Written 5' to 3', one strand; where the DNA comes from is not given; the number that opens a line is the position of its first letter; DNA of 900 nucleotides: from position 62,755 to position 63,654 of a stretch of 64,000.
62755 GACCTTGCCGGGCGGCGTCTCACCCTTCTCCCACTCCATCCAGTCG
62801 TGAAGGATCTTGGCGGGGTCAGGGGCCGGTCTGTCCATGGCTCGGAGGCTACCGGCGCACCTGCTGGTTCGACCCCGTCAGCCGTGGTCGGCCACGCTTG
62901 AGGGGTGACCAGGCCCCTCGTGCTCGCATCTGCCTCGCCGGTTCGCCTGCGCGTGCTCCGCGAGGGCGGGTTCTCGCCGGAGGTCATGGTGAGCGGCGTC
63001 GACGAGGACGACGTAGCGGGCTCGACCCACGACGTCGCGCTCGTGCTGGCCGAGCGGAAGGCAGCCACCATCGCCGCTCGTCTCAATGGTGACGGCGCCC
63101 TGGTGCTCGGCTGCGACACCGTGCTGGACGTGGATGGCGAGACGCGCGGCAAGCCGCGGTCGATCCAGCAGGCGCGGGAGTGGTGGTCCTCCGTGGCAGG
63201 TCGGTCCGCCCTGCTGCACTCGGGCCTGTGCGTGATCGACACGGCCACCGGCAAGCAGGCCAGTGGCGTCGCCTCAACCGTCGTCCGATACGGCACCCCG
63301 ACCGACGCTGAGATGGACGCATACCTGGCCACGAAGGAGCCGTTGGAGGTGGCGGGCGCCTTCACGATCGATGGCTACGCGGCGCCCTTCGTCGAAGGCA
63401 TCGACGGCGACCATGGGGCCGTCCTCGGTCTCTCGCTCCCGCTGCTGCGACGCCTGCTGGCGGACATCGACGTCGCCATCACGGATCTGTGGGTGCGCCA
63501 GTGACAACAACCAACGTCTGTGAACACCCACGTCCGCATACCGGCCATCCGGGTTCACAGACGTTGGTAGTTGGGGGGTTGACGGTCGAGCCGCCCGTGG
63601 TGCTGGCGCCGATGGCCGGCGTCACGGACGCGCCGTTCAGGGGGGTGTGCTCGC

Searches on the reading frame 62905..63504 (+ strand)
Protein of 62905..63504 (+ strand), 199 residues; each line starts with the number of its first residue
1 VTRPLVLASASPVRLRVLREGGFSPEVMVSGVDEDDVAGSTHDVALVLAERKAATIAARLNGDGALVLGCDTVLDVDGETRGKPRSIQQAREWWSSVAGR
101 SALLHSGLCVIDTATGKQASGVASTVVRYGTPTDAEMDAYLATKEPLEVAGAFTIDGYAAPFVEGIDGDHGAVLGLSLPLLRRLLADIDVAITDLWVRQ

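Call 31: search_protein_families(library=pfam, proteins=[window:62905-63504:+])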
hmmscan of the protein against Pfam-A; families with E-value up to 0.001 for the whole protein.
window:62905-63504:+ (199 aa): 1 family
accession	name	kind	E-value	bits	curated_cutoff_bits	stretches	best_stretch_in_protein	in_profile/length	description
PF02545.19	Maf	-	6.9e-46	156.7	27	1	4-187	1-186/187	Maf-like protein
